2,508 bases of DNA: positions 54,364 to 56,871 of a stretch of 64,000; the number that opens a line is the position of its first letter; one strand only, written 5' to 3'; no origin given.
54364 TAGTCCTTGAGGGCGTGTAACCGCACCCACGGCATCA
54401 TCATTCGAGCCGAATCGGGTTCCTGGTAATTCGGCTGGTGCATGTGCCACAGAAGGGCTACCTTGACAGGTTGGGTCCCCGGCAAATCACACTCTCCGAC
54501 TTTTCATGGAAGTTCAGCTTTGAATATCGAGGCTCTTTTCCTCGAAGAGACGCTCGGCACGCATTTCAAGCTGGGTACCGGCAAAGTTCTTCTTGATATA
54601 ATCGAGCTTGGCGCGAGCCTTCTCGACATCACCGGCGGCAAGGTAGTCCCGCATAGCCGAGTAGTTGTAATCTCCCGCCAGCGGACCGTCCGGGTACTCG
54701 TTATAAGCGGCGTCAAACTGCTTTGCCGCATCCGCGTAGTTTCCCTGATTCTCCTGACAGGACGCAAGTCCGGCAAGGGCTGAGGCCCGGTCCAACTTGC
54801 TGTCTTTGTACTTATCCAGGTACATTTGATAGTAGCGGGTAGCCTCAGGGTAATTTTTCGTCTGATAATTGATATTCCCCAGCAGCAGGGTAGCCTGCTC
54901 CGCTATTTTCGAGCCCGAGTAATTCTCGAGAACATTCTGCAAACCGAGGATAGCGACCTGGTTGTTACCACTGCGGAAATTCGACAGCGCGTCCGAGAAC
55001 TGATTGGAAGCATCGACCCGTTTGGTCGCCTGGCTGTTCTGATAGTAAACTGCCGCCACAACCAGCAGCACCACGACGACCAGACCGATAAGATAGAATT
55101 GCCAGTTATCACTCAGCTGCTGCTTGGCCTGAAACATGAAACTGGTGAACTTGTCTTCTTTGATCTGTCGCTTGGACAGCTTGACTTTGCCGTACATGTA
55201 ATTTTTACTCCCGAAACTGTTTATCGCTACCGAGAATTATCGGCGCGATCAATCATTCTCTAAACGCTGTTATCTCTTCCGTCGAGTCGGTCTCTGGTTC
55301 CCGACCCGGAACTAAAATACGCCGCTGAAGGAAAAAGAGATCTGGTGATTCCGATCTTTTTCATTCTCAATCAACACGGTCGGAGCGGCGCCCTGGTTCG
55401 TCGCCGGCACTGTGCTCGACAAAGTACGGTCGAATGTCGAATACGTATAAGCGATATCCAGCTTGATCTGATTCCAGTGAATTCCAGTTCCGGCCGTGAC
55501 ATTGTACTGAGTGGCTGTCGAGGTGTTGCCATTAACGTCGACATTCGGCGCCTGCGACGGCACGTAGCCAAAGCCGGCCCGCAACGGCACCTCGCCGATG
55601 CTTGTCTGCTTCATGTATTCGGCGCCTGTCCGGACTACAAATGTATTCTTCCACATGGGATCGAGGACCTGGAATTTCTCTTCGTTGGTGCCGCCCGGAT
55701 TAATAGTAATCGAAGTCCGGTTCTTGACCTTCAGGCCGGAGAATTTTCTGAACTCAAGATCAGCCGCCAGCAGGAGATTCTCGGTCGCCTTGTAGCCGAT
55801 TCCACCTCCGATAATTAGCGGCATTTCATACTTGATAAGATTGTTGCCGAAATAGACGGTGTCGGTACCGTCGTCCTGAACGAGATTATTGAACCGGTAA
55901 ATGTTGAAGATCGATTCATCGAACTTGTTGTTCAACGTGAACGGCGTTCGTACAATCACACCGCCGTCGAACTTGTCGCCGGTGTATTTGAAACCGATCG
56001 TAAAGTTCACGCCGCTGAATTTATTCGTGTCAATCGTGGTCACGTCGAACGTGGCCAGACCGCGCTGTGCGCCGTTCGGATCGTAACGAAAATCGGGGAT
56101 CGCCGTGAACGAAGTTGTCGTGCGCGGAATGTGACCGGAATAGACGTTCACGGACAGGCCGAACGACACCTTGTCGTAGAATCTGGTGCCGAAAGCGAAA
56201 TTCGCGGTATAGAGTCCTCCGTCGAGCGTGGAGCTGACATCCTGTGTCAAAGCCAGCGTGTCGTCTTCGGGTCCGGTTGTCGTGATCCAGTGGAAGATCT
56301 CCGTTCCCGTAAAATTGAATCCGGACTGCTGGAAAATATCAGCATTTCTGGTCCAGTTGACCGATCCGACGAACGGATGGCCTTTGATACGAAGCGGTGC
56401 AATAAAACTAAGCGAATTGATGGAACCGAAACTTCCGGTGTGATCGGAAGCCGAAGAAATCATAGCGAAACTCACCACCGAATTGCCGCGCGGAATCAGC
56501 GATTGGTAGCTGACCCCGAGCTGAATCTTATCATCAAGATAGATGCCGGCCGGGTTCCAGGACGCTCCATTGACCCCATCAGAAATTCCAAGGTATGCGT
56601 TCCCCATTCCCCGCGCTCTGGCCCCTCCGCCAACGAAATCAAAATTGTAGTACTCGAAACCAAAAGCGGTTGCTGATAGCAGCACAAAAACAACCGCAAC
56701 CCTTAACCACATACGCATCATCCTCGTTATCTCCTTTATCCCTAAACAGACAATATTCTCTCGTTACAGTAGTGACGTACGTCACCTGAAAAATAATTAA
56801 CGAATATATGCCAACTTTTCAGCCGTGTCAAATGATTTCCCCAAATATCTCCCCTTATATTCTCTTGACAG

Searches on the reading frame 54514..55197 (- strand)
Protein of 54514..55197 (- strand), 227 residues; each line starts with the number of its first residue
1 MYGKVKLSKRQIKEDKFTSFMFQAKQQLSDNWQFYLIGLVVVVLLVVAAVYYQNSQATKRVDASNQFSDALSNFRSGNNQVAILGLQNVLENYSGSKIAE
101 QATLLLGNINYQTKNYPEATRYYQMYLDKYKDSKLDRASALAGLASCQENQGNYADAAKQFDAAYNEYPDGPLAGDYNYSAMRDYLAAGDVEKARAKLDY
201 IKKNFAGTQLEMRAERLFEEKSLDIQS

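Call 6: search_protein_families(library=pfam, proteins=[window:54514-55197:-], max_evalue=0.01)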
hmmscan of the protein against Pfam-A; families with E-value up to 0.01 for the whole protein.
window:54514-55197:- (227 aa): 14 families
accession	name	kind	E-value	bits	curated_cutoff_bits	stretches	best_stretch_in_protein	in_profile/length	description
PF09976.15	TPR_21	-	2.8e-14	53.7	25.5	1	28-166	4-141/193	Tetratricopeptide repeat-like domain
PF13432.12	TPR_16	-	5.4e-12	46.4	32.7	2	136-172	29-65/65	Tetratricopeptide repeat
PF13174.12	TPR_6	-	4.6e-10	39.9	26.3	1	143-170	5-32/33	Tetratricopeptide repeat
PF13525.12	YfiO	-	7.2e-09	36.1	25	2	62-149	4-92/203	Outer membrane lipoprotein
PF07719.23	TPR_2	-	3.5e-07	30.3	27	1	138-170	1-33/34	Tetratricopeptide repeat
PF13428.12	TPR_14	-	6.7e-07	29.8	23.5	0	140-172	3-35/44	Tetratricopeptide repeat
PF13424.12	TPR_12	-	1e-06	29.2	30.1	1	102-165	3-72/77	Tetratricopeptide repeat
PF25058.1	ARM_TT21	-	6.3e-05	23.4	27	0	43-134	59-146/155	Tetratricopeptide repeat protein 21 ARM repeat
PF14559.12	TPR_19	-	0.00013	22.6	25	0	151-199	4-49/68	Tetratricopeptide repeat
PF25064.1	ARM_TT21_5th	-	0.00054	20.7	27.8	1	100-202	1-99/117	TT21 fifth ARM repeats domain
PF13512.12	TPR_18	-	0.00072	20.2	21.9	0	61-145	8-93/145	Tetratricopeptide repeat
PF06480.20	FtsH_ext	-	0.0014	19.2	25.5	0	36-72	3-39/103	FtsH Extracellular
PF00515.34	TPR_1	-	0.0026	18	27.8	0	106-127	7-28/34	Tetratricopeptide repeat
PF13371.12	TPR_9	-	0.0036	17.7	35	0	107-132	36-61/73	Tetratricopeptide repeat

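Call 7: search_protein_families(library=ncbifam, proteins=[window:54514-55197:-], max_evalue=0.01)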
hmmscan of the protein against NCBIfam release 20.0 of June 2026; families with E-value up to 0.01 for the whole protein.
window:54514-55197:- (227 aa): 6 families
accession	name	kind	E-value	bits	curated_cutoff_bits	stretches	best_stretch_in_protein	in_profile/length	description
TIGR02795.1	tol_pal_ybgF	equivalog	7.9e-16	58.7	90.1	2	64-170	3-108/119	tol-pal system protein YbgF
TIGR03302.1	OM_YfiO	subfamily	1.9e-14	53.7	81.4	1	36-176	4-153/239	outer membrane protein assembly factor BamD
NF052312.1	T9SS_PorW_SprE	equivalog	2.1e-05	23.4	250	1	94-204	98-208/716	type IX secretion system periplasmic lipoprotein PorW/SprE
TIGR02552.1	LcrH_SycD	equivalog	0.00022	21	104.8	1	111-201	29-112/136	SycD/LcrH family type III secretion system chaperone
NF033920.0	C39_PA2778_fam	equivalog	0.00084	18.8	150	1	52-166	145-252/255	PA2778 family cysteine peptidase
NF008068.0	PRK10803.1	equivalog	0.0028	17.6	383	0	113-215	156-257/263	cell division protein CpoB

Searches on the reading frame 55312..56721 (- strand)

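Call 6: search_protein_families(library=pfam, proteins=[window:55312-56721:-], max_evalue=0.01)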
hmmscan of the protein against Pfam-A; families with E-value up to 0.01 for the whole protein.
window:55312-56721:- (469 aa): 0 families

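Call 7: search_protein_families(library=ncbifam, proteins=[window:55312-56721:-], max_evalue=0.01)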
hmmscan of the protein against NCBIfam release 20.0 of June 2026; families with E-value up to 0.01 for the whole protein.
window:55312-56721:- (469 aa): 4 families
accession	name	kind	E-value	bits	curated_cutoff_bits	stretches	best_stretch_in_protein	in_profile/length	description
NF053685.1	BamG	equivalog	7.6e-17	61.4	250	1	166-428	130-365/397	BamG family beta-barrel-assembly machinery protein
NF033709.1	PorV_fam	subfamily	1.6e-15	57.5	90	2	251-437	152-317/326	PorV/PorQ family protein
NF052325.1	PorVQ2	equivalog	4.7e-07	29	325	1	26-61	26-63/354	putative type IX sorting system protein PorV2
NF033710.1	T9SS_OM_PorV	equivalog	0.00054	19.3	250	0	30-73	31-75/367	type IX secretion system outer membrane channel protein PorV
